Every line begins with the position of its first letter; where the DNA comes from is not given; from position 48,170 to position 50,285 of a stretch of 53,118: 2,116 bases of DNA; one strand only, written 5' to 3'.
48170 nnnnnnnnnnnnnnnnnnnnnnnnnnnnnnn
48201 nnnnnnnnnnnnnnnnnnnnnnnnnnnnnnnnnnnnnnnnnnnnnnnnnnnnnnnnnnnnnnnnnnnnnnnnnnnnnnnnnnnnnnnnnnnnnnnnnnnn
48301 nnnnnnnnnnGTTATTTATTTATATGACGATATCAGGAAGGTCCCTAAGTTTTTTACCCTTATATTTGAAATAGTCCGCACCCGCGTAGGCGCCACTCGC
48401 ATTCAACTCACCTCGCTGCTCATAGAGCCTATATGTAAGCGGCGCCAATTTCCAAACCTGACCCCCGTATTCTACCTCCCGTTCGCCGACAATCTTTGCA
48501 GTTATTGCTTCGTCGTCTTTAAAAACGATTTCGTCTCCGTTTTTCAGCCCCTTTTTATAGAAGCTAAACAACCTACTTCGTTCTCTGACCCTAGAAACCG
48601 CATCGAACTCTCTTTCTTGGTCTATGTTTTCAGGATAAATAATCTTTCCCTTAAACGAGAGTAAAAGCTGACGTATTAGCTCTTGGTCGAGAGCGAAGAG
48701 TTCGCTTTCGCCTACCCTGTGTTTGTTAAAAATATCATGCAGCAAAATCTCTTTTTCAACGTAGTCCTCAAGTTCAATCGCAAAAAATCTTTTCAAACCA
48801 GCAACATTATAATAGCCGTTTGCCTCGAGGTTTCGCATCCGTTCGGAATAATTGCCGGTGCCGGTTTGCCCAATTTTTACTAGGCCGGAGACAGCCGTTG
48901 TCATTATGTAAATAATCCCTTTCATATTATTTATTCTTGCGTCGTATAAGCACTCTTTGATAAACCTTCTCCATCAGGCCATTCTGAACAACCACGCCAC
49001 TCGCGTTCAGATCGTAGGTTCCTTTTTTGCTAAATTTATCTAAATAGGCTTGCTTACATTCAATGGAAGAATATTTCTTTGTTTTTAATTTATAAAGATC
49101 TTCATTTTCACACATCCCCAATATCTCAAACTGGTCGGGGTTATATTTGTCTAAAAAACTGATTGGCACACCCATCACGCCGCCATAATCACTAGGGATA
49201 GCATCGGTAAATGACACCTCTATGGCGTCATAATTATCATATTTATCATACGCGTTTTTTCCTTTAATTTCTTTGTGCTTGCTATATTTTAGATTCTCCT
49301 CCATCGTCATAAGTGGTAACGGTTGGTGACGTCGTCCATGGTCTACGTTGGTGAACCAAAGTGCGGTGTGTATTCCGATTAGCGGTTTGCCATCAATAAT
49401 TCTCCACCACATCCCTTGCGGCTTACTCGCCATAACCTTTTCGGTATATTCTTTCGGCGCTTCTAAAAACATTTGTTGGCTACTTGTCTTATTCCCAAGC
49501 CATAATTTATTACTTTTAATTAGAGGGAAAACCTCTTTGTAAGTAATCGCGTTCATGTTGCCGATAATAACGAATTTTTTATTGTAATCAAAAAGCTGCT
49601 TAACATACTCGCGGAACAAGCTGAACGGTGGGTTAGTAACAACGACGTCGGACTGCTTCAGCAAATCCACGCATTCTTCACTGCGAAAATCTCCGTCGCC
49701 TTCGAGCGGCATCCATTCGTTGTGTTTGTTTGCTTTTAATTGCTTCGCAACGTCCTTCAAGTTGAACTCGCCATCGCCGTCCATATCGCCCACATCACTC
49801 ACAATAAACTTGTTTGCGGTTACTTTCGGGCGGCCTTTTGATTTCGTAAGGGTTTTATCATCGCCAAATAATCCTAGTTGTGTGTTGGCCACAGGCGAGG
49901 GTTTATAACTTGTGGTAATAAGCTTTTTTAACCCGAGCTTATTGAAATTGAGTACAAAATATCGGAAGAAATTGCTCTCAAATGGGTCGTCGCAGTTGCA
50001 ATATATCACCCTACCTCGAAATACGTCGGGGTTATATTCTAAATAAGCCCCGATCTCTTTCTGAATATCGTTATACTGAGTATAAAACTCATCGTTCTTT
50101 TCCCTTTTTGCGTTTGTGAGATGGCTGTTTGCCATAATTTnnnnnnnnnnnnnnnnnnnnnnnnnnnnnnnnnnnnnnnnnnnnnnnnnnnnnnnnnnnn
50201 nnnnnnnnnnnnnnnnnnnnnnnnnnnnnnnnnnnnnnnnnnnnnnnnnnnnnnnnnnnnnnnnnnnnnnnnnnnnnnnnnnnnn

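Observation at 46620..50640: AT-rich five-gene operon at the 3' side of tRNA-Lys: Zn-ribbon / m6A methyltransferase / T5orf172 GIY-YIG-like / DUF262-HNH / UDG-fold protein, a candidate undescribed composite defence module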

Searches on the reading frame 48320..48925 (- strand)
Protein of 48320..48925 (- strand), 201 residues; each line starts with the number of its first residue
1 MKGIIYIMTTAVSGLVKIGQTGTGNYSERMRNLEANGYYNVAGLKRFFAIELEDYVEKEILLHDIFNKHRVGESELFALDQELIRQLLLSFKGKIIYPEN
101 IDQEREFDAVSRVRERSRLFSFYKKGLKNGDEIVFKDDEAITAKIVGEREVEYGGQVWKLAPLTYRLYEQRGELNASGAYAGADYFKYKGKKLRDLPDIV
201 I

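Call 4: search_protein_families(library=pfam, proteins=[window:48320-48925:-], max_evalue=0.1)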
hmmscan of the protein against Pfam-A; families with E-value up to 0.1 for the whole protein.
window:48320-48925:- (201 aa): 3 families
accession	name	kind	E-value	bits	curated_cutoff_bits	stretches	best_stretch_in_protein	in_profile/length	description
PF13455.12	MUG113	-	4.4e-06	27.6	22.3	1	16-88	1-70/73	Meiotically up-regulated gene 113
PF10544.15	T5orf172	-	5.6e-06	27.2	20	1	3-87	1-96/101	T5orf172 domain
PF06901.17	FrpC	-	0.0073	16.4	25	1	114-180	124-190/271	RTX iron-regulated protein FrpC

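Call 5: search_protein_families(library=padloc, proteins=[window:48320-48925:-], max_evalue=0.1)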
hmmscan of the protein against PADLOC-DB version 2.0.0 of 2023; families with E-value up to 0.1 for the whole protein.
window:48320-48925:- (201 aa): 3 families
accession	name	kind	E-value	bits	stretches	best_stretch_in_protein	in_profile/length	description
PDLC05040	PDC-S57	-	6.1e-52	174.8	1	2-118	3-119/229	-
PDLC05041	PDC-S57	-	1.8e-33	114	1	2-197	5-203/212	-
PDLC05043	PDC-S57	-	1.1e-19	68.9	1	2-196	4-212/221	-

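Call 6: search_protein_families(library=ncbifam, proteins=[window:48320-48925:-], max_evalue=0.1)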
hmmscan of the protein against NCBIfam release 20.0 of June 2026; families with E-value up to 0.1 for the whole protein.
window:48320-48925:- (201 aa): 0 families

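Call 7: search_protein_families(library=phrogs, proteins=[window:48320-48925:-], max_evalue=0.01)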
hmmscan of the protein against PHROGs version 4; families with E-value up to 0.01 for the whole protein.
window:48320-48925:- (201 aa): 3 families
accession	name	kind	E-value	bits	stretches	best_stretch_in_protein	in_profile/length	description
phrog_18411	-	DNA, RNA and nucleotide metabolism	4.6e-08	33.9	1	2-135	4-128/236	homing endonuclease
phrog_18781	-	unknown function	4.7e-06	27.1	1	3-150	7-162/222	-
phrog_8130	-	unknown function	0.0031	17.6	1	6-88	184-259/434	-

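Call 14: search_solved_structures(query=window:48320-48925:-, max_evalue=1)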
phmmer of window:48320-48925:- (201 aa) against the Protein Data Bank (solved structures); distinct sequences matched with E-value up to 1: 3.
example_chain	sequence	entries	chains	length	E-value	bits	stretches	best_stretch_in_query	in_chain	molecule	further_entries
5edf_A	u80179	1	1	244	0.041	16.8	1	114-190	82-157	FrpC operon protein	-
5edj_A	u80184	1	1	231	0.041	16.8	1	114-190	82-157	FrpC operon protein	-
4zu9_A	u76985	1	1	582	0.11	15.4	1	31-136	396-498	Elongation factor SelB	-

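Call 64: search_dna_similar(query=window:48320-48925:-, collection=plasmids, mode=protein, max_rows=15, max_evalue=0.001)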
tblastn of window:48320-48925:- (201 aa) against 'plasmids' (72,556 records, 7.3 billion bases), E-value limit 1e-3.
Records with a match: 5; places in all: 5; records where one place covers at least 80% of the query: 1.
Best place of each record, by identity: <60% 5.
By first word of the organism name: Phocaeicola 2; Neisseria 2; Prevotella 1.
By predicted mobility (MOB-suite, as given by PLSDB): non-mobilizable 5.
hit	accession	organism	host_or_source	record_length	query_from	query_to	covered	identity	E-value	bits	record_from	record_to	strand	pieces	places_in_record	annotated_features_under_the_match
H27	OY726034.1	Phocaeicola massiliensis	-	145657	3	167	82%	27.7%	6e-13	74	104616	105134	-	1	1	none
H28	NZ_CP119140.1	Neisseria gonorrhoeae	Homo sapiens,whole organism,blood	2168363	3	108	53%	42.7%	2e-17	113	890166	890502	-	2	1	none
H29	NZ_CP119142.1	Neisseria gonorrhoeae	Homo sapiens,whole organism,synovial ...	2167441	3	108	53%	42.7%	2e-17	113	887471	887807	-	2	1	none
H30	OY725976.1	Phocaeicola massiliensis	-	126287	108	196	44%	40.4%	8e-7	56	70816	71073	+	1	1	none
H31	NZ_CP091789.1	Prevotella sp. E2-28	Ovis aries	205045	120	196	38%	41.8%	9e-8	59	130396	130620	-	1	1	GIY-YIG nuclease family protein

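Call 65: search_dna_similar(query=window:48320-48925:-, collection=phages, mode=protein, max_rows=15, max_evalue=0.001)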
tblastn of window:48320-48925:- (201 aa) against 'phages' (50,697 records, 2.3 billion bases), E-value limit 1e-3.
Records with a match: 2; places in all: 2; records where one place covers at least 80% of the query: 0.
Best place of each record, by identity: <60% 2.
By first word of the organism name: Bacteriophage 2.
By host as written in the record: - 2.
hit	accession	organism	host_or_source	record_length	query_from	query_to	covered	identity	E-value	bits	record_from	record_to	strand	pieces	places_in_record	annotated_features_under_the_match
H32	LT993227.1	Bacteriophage sp.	-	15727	2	149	74%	23.3%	5e-4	46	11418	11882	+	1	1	record has no annotation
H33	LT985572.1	Bacteriophage sp.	-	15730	2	149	74%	23.3%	5e-4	46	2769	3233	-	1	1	record has no annotation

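Call 67: get_annotated_region(hit=H28, flank=6000)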
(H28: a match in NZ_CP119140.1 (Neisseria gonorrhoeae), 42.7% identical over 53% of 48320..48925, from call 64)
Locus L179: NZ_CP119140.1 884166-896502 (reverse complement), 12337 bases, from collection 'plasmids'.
description: Neisseria gonorrhoeae strain 2022NG-0076 plasmid p2022NG-0076_1, complete sequence
organism: Neisseria gonorrhoeae (NCBI taxid 485)
taxonomy: Bacteria; Pseudomonadota; Betaproteobacteria; Neisseriales; Neisseriaceae; Neisseria; Neisseria gonorrhoeae
host: -; source: Homo sapiens,whole organism,blood; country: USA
typing (MOB-suite, as given by PLSDB): non-mobilizable
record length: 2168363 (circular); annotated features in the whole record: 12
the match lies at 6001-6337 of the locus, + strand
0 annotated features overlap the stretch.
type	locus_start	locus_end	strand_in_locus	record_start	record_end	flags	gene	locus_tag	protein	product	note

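Call 68: get_annotated_region(hit=H27, flank=6000)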
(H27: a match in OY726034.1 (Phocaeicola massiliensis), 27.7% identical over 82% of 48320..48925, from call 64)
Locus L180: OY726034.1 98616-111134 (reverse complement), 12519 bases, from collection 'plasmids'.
description: Phocaeicola massiliensis strain Bacteroides massiliensis TSDC17.2-1.1 genome assembly, plasmid: 60
organism: Phocaeicola massiliensis (NCBI taxid 204516)
taxonomy: Bacteria; Bacteroidota; Bacteroidia; Bacteroidales; Bacteroidaceae; Phocaeicola; Phocaeicola massiliensis
host: -; source: -; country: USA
typing (MOB-suite, as given by PLSDB): non-mobilizable
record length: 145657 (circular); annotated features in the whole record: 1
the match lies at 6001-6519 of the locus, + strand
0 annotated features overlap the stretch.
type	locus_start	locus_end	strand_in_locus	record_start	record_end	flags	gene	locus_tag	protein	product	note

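Call 71: search_protein_families(library=pfam, proteins=[L179:3620-5830:+, L179:6092-6664:+, L179:6688-7461:+, L179:7430-7858:+, L179:1537-2850:-, L180:4292-5875:+, L180:5992-6621:+, L180:6795-9407:-, L180:1485-3764:-, L180:9423-10082:-], max_evalue=0.001)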
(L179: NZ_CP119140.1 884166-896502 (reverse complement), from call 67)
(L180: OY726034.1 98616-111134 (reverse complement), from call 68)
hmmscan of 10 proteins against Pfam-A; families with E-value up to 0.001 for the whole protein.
L179:3620-5830:+ (736 aa): 3 families
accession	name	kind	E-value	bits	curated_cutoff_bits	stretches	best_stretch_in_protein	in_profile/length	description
PF00012.26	HSP70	-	1.6e-186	621.6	20.6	1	138-719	2-597/599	Hsp70 protein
PF06723.19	MreB_Mbl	-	4e-19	69.1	27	1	236-494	64-319/327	MreB/Mbl protein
PF02782.22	FGGY_C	-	1.7e-05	25.1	27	1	423-496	145-196/198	FGGY family of carbohydrate kinases, C-terminal domain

L179:6092-6664:+ (190 aa): 0 families

L179:6688-7461:+ (257 aa): 6 families
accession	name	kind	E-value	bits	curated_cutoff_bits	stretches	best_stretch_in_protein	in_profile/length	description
PF10077.14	DUF2314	-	9.5e-56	188.1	22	1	18-151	1-134/134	Uncharacterized protein conserved in bacteria (DUF2314)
PF12796.13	Ank_2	-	7.5e-06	26.9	27.3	1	186-250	16-76/90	Ankyrin repeats (3 copies)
PF13857.12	Ank_5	-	2.3e-05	25.1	27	1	197-241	12-56/56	Ankyrin repeats (many copies)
PF13606.12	Ank_3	-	0.00014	22.4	22.3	1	200-227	1-28/30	Ankyrin repeat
PF00023.36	Ank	-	0.00024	21.7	21.1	0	200-231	1-32/33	Ankyrin repeat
PF13637.12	Ank_4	-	0.00046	20.9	22.7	0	209-241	5-37/50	Ankyrin repeats (many copies)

L179:7430-7858:+ (142 aa): 1 family
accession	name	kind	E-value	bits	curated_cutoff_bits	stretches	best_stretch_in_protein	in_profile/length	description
PF00111.32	Fer2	-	9.1e-12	45.2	21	1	41-121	3-76/77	2Fe-2S iron-sulfur cluster binding domain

L179:1537-2850:- (437 aa): 6 families
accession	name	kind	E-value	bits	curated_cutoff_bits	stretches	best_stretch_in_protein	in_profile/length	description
PF01593.30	Amino_oxidase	-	3.6e-30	106.1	19.8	1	19-430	2-443/443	Flavin containing amine oxidoreductase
PF13450.12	NAD_binding_8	-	3.2e-10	40.6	21.9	1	13-78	1-66/68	NAD(P)-binding Rossmann-like domain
PF01266.30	DAO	-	4.2e-10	40.1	27.9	1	10-44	1-36/353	FAD dependent oxidoreductase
PF07992.20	Pyr_redox_2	-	4.6e-06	26.7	26.1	1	10-41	2-34/291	Pyridine nucleotide-disulphide oxidoreductase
PF03486.20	HI0933_like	-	0.00031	20.7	50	0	10-45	2-38/244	HI0933-like protein Rossmann domain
PF00890.30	FAD_binding_2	-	0.00045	20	20.4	1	11-46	2-38/414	FAD binding domain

L180:4292-5875:+ (527 aa): 3 families
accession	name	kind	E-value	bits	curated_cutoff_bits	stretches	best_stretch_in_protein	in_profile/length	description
PF04326.19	SLFN_AlbA_2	-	2.4e-20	73.7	25.3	1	14-127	1-116/118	Schlafen, AlbA_2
PF13749.12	HATPase_c_4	-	8.9e-11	42.1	26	1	323-384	2-65/89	Putative ATP-dependent DNA helicase recG C-terminal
PF21247.3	Fic-like_C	-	4.5e-08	33.3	27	1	477-523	16-62/64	Filamentation induced by cAMP protein Fic-like, C-terminal domain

L180:5992-6621:+ (209 aa): 2 families
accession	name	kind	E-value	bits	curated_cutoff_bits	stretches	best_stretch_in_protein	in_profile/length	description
PF10544.15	T5orf172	-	1.1e-19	71.3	20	1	4-93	1-99/101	T5orf172 domain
PF13455.12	MUG113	-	2.1e-16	60.7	22.3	1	18-92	1-71/73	Meiotically up-regulated gene 113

L180:6795-9407:- (870 aa): 7 families
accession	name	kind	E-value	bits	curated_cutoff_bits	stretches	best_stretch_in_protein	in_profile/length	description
PF00580.27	UvrD-helicase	-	4.1e-37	128.8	23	1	157-613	1-269/271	UvrD/REP helicase N-terminal domain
PF13245.12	AAA_19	-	3.7e-21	76.1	25.1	1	166-599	8-133/134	AAA domain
PF13361.12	UvrD_C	-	2e-15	57.5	25.6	1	722-794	285-345/350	UvrD-like helicase C-terminal domain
PF13538.12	UvrD_C_2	-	2.1e-10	40.7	27.4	1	726-750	4-28/52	UvrD-like helicase C-terminal domain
PF13604.12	AAA_30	-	2.1e-05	24.8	27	0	163-235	11-77/191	AAA domain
PF13086.12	AAA_11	-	0.0001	22.6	27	1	160-242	5-93/257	AAA domain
PF01443.25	Viral_helicase1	-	0.00052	20.3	21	0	760-791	207-223/228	Viral superfamily 1 RNA helicase core domain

L180:1485-3764:- (759 aa): 2 families
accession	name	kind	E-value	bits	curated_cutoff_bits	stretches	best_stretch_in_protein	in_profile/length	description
PF13676.11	TIR_2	-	4.9e-12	46.9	28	1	7-97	2-93/122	TIR domain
PF13401.12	AAA_22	-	4e-05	24.4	27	0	174-274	6-97/130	AAA domain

L180:9423-10082:- (219 aa): 0 families

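Call 83: predict_structure(protein=window:48320-48925:-)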
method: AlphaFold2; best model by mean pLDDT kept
length: 201 residues; sequences in the alignment: 1
mean_pLDDT: 40.3   pTM: 0.28
mean pLDDT of the five models: 40.3, 35.0, 33.3, 31.6, 31.1
residues with pLDDT >= 90: 0; 70-90: 1; 50-70: 30; < 50: 170
segments of 3 or more residues with pLDDT < 50: 1-126, 135-140, 158-186, 196-201
pLDDT, mean of each block of 10 residues (from residue 1): 39 34 43 41 36 37 38 35 44 37 30 28 47 50 60 54 31 33 45 45 37
secondary structure, 60 per line:
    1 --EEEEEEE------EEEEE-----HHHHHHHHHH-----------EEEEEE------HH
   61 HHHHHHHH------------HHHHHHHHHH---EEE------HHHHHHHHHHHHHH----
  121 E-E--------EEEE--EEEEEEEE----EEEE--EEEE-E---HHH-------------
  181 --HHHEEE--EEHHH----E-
elements in order: E3-9 E16-20 H26-35 E47-52 H59-68 H81-90 E94-96 H103-116 E132-135 E138-145 E150-153 E156-159 E186-188

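Call 84: search_solved_structures(query=A2, max_evalue=1)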
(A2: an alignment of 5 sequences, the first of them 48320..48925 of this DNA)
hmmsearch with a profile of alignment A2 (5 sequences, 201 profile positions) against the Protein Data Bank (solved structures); distinct sequences matched with E-value up to 1: 13.
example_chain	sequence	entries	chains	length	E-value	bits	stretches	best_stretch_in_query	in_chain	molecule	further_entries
3mhy_A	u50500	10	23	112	0.38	13.8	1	43-86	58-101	PII-like protein Pz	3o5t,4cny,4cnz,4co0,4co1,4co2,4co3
5ovo_B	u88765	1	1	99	0.58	13.2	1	43-86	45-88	Nitrogen regulatory protein P-II 1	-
5edj_A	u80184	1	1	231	0.69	12.9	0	114-177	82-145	FrpC operon protein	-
1rvx_A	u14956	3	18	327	0.92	12.5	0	107-141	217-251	hemagglutinin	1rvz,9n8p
1ru7_A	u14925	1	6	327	0.92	12.5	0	107-141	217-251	hemagglutinin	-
5edf_A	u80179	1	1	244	0.92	12.5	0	114-177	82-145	FrpC operon protein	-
8vqq_A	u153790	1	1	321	0.94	12.5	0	107-141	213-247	Hemagglutinin HA1 chain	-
8vqm_A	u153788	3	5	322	0.94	12.5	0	107-141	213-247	Hemagglutinin HA1 chain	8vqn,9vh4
8vql_A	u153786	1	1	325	0.95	12.5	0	107-141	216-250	Hemagglutinin HA1 chain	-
5w5s_A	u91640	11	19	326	0.96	12.5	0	107-141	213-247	Hemagglutinin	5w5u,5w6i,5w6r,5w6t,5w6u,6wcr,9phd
8sd2_A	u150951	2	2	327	0.96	12.5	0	107-141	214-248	Hemagglutinin HA1 chain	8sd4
5vli_A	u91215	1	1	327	0.96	12.5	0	107-141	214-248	Hemagglutinin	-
9dxx_A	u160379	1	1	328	0.97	12.5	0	107-141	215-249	Hemagglutinin HA1 chain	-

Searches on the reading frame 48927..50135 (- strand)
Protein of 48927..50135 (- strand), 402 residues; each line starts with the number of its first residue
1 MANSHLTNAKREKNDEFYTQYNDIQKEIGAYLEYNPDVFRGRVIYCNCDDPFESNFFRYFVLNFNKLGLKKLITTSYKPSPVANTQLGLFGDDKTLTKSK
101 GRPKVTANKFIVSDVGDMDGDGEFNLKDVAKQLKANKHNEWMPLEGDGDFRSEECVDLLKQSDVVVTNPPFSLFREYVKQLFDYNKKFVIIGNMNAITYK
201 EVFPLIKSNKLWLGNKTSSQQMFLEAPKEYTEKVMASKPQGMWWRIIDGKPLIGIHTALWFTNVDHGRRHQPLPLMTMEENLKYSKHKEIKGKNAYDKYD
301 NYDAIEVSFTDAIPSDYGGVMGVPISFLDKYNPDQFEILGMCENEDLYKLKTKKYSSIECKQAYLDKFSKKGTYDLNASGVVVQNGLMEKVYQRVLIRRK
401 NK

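Call 4: search_protein_families(library=pfam, proteins=[window:48927-50135:-], max_evalue=0.1)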
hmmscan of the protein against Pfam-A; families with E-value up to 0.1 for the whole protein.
window:48927-50135:- (402 aa): 1 family
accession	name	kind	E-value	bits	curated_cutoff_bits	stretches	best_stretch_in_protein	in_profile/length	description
PF13651.11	EcoRI_methylase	-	4.2e-124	414.8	26.4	1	6-400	2-345/345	Adenine-specific methyltransferase EcoRI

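Call 5: search_protein_families(library=padloc, proteins=[window:48927-50135:-], max_evalue=0.1)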
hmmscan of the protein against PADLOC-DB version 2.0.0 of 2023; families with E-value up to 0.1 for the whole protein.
window:48927-50135:- (402 aa): 1 family
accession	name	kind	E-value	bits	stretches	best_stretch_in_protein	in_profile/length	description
PDLC03297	MTase_II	-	6.8e-102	339.3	1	3-364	7-320/332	Type II methyltransferase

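Call 6: search_protein_families(library=ncbifam, proteins=[window:48927-50135:-], max_evalue=0.1)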
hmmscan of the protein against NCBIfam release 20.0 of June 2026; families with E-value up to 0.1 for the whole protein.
window:48927-50135:- (402 aa): 0 families

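Call 7: search_protein_families(library=phrogs, proteins=[window:48927-50135:-], max_evalue=0.01)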
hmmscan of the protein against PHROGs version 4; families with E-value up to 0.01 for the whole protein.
window:48927-50135:- (402 aa): 1 family
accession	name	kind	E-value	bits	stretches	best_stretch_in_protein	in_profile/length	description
phrog_799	-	other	1.6e-07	31.9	1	144-210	268-334/458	DNA methyltransferase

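Call 13: search_solved_structures(query=window:48927-50135:-, max_evalue=0.01)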
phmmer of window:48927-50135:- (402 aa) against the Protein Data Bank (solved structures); distinct sequences matched with E-value up to 0.01: 0.
